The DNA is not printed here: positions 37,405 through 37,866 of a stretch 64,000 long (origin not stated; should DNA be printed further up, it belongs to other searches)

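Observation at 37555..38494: Small 4-Cys ORF translationally coupled (14-nt overlap) to a stand-alone radical SAM enzyme: candidate peptide-maturase or cofactor pair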

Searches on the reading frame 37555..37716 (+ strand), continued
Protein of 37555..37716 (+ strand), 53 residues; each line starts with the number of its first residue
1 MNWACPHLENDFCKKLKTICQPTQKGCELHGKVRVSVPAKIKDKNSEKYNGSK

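Call 64: search_protein_families(library=pfam, proteins=[L102:2-1018:+, L101:780-1499:+, L097:3459-4001:+, L100:3592-3966:+, L100:3206-3520:+, L099:1286-2188:+], max_evalue=0.01)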
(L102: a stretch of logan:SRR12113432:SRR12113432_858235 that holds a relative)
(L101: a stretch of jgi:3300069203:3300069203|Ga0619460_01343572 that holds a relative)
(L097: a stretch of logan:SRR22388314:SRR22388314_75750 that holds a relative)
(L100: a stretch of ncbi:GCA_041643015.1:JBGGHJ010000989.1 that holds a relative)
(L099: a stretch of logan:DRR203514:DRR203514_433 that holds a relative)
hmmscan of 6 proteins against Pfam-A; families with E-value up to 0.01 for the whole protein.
L102:2-1018:+ (338 aa): 4 families
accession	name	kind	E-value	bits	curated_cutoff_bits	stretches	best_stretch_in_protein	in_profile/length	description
PF02754.22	CCG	-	1.4e-35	121.7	20.6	2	100-186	1-85/85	Cysteine-rich domain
PF13183.11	Fer4_8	-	0.00075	20.4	27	1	16-33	49-66/68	4Fe-4S dicluster domain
PF13187.11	Fer4_9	-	0.0016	18.8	27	1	16-33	32-49/52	4Fe-4S dicluster domain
PF13237.11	Fer4_10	-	0.002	18.5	25.5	1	17-32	38-53/53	4Fe-4S dicluster domain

L101:780-1499:+ (240 aa): 2 families
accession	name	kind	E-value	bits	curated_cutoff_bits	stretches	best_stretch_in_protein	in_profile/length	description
PF04405.19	ScdA_N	-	2.6e-18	65.9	32.5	1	7-59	3-55/56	Domain of Unknown function (DUF542)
PF01814.28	Hemerythrin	-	1.5e-17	64.7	25.3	1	79-228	3-127/127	Hemerythrin HHE cation binding domain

L097:3459-4001:+ (181 aa): 1 family
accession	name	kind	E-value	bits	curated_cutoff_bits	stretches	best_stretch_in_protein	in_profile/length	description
PF01814.28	Hemerythrin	-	7e-21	75.5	25.3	1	3-136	2-127/127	Hemerythrin HHE cation binding domain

L100:3592-3966:+ (125 aa): 2 families
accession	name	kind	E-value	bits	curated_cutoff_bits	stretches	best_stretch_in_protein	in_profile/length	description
PF07883.17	Cupin_2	-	9.4e-05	22.5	27.2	1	41-101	6-68/70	Cupin domain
PF07847.18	PCO_ADO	-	0.0069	16.3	27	0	23-66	34-78/201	PCO_ADO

L100:3206-3520:+ (105 aa): 0 families

L099:1286-2188:+ (301 aa): 4 families
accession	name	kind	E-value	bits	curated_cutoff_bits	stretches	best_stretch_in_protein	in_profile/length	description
PF11751.14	PorP_SprF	-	4e-06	27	22.3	1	159-281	130-252/273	Type IX secretion system membrane protein PorP/SprF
PF13609.12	Porin_4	-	0.00028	21.2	27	1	86-261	84-274/310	Gram-negative porin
PF03687.19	UPF0164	-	0.00084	18.7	21.4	0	30-103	40-112/325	Uncharacterised protein family (UPF0164)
PF19572.5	PorV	-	0.001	19.1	27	0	182-213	184-217/243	Type IX secretion system protein PorV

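Call 66: search_protein_families(library=pfam, alignment_id=A2, max_evalue=0.1)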
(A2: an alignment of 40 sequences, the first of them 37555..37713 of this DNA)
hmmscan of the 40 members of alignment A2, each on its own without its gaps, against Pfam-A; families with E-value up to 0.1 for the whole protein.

A. member 1, window:37555-37713:+ (53 aa): 1 family
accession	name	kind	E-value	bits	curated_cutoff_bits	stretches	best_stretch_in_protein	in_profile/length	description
PF09645.16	F-112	-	0.091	13.3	25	1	14-48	43-77/110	F-112 protein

B. families by the number of members that match (of 40 scanned): 8 families
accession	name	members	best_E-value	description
PF23003.2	Fn1_2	2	0.012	Fibronectin type I domain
PF02349.20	MSG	1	0.018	Major surface glycoprotein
PF24231.1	DUF7444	1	0.02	Family of unknown function (DUF7444)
PF00021.27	UPAR_LY6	1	0.034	u-PAR/Ly-6 domain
PF06463.18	Mob_synth_C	1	0.065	Molybdenum Cofactor Synthesis C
PF00172.23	Zn_clus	1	0.065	Fungal Zn(2)-Cys(6) binuclear cluster domain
PF15122.11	TMEM206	1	0.084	TMEM206 protein family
PF09645.16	F-112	1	0.091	F-112 protein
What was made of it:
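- On Rubredoxin / zinc-ribbon: No rubredoxin or zinc-ribbon Pfam hit appears in any of 40 members (call 66).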

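Call 67: search_protein_families(library=ncbifam, alignment_id=A2, max_evalue=0.1)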
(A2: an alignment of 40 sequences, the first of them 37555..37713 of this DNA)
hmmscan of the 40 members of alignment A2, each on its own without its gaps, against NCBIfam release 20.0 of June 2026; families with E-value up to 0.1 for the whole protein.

A. member 1, window:37555-37713:+ (53 aa): 0 families

B. families by the number of members that match (of 40 scanned): 3 families
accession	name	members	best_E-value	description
NF007718.0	PRK10410.2-2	2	0.026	nitrous oxide-stimulated promoter family protein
TIGR04140.1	chp_AF_0576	1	0.013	TIGR04140 family protein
NF008583.0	PRK11545.1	1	0.032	gluconokinase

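Call 80: search_protein_families(library=padloc, proteins=[window:37555-37713:+], max_evalue=0.01)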
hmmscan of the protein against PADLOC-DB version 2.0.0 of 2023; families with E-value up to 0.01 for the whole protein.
window:37555-37713:+ (53 aa): 0 families
